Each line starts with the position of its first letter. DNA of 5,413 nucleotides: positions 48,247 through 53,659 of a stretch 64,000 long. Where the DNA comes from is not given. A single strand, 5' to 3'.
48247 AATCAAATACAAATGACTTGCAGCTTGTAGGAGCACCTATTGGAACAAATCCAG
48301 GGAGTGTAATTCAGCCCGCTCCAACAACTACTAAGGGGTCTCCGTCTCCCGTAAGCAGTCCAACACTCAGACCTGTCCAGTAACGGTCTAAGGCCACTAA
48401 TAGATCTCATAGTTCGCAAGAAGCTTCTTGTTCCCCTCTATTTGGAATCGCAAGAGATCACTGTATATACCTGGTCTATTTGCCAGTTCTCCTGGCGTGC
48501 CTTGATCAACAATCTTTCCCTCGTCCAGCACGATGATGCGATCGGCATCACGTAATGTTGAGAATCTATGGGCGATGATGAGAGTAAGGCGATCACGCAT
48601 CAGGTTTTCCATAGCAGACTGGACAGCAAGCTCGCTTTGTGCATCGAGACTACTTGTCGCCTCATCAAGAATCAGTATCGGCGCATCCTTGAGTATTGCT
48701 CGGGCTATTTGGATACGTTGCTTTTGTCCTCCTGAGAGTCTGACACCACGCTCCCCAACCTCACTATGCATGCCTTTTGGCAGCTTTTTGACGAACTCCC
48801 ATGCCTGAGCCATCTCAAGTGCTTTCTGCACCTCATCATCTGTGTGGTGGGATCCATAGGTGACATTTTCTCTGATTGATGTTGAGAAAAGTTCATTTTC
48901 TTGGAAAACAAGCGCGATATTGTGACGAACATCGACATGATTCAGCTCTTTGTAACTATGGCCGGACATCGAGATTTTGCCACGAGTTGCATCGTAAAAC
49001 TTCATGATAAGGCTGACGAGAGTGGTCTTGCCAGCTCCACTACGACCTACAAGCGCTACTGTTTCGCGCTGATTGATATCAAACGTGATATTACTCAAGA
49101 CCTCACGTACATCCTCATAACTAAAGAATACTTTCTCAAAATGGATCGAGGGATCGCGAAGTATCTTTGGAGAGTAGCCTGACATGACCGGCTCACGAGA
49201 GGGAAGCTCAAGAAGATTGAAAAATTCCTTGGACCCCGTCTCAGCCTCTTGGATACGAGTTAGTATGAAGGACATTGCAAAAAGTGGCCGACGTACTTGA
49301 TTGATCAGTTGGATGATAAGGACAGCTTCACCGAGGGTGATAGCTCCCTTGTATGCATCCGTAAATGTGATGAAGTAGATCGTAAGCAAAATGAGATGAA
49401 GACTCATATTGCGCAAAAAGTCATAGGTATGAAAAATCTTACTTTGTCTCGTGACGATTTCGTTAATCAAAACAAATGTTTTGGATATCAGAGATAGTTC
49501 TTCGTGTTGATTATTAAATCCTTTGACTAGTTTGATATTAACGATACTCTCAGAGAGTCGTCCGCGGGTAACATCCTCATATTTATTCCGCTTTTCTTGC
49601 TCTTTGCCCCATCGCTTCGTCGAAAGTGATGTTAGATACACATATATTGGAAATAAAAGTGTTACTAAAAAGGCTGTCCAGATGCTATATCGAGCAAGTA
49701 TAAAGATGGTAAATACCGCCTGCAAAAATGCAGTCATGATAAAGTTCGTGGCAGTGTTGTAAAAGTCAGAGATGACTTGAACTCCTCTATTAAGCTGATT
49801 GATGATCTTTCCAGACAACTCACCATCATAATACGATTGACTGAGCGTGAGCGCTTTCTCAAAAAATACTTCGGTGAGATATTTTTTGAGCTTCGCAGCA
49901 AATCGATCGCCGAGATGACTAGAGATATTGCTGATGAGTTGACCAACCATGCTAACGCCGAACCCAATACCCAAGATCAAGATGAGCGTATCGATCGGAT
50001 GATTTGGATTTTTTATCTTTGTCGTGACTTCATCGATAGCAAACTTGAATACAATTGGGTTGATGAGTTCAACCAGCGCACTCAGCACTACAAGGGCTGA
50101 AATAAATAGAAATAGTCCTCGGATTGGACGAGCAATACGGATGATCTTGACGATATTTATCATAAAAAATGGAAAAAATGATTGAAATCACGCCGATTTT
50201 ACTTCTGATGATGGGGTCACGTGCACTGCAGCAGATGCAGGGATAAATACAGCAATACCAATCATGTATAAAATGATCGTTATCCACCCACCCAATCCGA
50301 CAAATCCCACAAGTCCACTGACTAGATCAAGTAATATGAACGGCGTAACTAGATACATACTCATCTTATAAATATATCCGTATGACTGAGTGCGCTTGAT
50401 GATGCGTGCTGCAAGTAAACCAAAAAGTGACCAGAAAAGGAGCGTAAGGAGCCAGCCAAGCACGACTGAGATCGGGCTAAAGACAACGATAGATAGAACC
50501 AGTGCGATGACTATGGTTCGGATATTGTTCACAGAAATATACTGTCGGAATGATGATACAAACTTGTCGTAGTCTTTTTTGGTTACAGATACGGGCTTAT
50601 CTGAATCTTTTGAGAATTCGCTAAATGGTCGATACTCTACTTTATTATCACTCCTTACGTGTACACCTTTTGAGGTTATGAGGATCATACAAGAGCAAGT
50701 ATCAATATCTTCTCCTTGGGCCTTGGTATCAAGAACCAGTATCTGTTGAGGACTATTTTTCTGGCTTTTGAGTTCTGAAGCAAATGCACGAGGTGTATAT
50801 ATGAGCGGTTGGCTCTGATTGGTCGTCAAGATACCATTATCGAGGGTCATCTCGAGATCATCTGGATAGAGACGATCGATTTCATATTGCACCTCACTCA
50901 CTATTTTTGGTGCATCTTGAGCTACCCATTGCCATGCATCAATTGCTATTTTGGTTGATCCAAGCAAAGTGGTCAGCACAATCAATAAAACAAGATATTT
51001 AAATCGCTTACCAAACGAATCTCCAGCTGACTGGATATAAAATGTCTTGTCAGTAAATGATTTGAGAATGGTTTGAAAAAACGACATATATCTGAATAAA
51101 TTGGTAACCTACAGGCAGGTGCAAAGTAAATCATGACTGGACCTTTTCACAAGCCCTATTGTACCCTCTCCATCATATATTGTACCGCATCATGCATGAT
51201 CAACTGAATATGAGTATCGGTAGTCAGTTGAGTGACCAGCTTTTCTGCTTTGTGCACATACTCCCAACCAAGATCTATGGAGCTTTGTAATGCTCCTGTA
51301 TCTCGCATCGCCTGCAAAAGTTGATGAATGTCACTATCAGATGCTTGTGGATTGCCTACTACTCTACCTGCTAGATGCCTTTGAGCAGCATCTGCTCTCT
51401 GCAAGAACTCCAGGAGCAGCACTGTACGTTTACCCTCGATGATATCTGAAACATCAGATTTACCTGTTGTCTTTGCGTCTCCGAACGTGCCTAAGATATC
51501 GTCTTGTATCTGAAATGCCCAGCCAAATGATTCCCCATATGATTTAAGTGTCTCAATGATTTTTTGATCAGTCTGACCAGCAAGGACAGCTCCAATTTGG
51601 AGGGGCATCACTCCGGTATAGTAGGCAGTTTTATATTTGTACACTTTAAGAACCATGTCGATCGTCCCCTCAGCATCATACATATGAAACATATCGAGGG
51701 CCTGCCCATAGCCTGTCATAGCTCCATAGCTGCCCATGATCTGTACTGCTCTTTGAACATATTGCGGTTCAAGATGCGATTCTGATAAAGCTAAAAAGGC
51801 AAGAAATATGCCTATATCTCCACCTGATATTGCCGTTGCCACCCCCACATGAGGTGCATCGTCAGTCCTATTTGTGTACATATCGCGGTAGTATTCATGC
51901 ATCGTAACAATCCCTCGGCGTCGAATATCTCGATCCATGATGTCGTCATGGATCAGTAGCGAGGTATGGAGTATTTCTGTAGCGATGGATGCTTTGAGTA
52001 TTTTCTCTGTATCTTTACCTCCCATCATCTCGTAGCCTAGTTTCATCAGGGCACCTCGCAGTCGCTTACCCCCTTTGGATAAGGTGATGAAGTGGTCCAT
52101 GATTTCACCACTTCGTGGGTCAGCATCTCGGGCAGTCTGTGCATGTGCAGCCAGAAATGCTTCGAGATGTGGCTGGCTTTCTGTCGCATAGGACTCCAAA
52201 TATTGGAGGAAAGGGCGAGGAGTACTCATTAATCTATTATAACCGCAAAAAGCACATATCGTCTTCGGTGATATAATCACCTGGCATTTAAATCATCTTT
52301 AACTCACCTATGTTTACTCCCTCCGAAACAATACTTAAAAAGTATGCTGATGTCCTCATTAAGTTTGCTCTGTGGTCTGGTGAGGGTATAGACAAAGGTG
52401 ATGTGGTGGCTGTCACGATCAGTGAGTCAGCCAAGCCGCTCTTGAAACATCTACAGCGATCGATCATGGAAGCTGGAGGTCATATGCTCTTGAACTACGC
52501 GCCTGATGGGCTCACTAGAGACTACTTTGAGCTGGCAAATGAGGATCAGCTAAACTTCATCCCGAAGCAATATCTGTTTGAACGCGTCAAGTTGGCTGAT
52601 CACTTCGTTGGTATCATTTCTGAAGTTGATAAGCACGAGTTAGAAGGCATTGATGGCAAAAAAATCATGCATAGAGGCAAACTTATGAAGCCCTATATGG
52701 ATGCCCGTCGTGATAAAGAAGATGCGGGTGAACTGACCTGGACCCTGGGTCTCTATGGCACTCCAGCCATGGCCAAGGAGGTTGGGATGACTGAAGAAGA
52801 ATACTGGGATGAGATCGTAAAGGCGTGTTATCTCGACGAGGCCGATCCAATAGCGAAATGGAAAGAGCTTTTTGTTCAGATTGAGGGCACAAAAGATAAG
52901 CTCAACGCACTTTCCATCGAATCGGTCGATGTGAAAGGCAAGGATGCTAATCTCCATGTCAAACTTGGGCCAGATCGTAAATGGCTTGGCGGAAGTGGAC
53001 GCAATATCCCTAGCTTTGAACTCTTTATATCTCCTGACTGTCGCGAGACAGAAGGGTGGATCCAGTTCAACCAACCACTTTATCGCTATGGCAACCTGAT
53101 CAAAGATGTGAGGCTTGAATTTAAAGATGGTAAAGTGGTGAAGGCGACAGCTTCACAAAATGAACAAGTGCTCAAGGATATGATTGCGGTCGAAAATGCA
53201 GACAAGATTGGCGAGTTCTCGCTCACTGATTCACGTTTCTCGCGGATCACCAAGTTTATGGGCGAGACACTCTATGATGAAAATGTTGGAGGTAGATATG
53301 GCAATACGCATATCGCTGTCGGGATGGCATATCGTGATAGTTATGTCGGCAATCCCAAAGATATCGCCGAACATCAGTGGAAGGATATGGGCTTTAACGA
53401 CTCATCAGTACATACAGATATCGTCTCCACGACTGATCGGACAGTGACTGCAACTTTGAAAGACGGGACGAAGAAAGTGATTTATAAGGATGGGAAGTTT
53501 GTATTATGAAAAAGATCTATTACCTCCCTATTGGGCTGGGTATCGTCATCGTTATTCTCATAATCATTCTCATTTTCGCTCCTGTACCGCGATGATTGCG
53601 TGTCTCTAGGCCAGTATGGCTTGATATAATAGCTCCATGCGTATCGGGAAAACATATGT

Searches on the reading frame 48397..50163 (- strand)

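Call 53: search_protein_families(library=pfam, proteins=[window:48397-50163:-], max_evalue=0.001)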
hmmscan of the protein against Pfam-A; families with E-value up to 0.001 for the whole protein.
window:48397-50163:- (588 aa): 4 families
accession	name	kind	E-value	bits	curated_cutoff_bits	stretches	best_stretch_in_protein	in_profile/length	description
PF00005.33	ABC_tran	-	4.8e-34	118.3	25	1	356-504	1-137/137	ABC transporter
PF00664.28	ABC_membrane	-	3.8e-25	89.5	28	1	20-294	3-274/274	ABC transporter transmembrane region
PF02463.25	SMC_N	-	1.1e-06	28.6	40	1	368-545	26-210/220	RecF/RecN/SMC N terminal domain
PF02367.23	TsaE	-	0.00017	22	26.6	0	350-394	5-49/128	Threonylcarbamoyl adenosine biosynthesis protein TsaE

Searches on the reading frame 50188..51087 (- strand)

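Call 53: search_protein_families(library=pfam, proteins=[window:50188-51087:-], max_evalue=0.001)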
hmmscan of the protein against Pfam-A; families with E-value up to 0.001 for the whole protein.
window:50188-51087:- (299 aa): 1 family
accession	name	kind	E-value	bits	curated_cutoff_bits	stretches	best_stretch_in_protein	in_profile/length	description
PF06691.16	DUF1189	-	4.6e-20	72.6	28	1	4-276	1-238/244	Protein of unknown function (DUF1189)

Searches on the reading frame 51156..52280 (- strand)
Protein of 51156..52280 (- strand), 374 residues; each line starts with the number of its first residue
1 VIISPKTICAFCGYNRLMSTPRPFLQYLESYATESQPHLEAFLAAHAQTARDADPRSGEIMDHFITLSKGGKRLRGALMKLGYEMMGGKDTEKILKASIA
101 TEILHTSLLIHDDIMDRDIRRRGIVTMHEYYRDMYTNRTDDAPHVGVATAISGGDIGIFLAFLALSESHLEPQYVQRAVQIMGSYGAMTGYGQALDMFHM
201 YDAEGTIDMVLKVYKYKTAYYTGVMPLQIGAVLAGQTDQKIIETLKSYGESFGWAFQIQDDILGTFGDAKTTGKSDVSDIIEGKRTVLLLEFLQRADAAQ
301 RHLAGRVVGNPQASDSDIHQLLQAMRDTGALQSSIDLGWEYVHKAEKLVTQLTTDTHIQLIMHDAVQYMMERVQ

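Call 53: search_protein_families(library=pfam, proteins=[window:51156-52280:-], max_evalue=0.001)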
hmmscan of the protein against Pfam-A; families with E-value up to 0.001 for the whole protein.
window:51156-52280:- (374 aa): 1 family
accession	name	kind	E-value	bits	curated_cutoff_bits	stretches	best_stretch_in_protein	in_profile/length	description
PF00348.22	polyprenyl_synt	-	1.7e-52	178.6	27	1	67-325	12-251/251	Polyprenyl synthetase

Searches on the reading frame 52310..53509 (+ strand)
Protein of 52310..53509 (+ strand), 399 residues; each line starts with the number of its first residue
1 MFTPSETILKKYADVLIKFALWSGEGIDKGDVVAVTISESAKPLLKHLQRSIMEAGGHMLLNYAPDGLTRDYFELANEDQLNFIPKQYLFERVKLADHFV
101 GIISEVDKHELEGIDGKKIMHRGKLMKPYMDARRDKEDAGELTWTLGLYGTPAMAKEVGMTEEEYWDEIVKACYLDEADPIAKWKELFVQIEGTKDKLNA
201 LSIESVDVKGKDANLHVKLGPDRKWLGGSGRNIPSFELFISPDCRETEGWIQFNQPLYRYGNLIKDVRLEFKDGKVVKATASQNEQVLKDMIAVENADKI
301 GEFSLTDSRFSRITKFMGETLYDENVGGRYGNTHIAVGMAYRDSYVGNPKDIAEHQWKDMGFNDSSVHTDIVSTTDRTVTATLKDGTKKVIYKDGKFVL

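Call 54: search_protein_families(library=pfam, proteins=[window:52310-53509:+], max_evalue=0.001)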
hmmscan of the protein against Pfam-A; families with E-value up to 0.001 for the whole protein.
window:52310-53509:+ (399 aa): 1 family
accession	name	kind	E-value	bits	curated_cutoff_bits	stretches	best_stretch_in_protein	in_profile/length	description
PF02073.20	Peptidase_M29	-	3.2e-95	319.8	27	1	7-397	3-406/406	Thermophilic metalloprotease (M29)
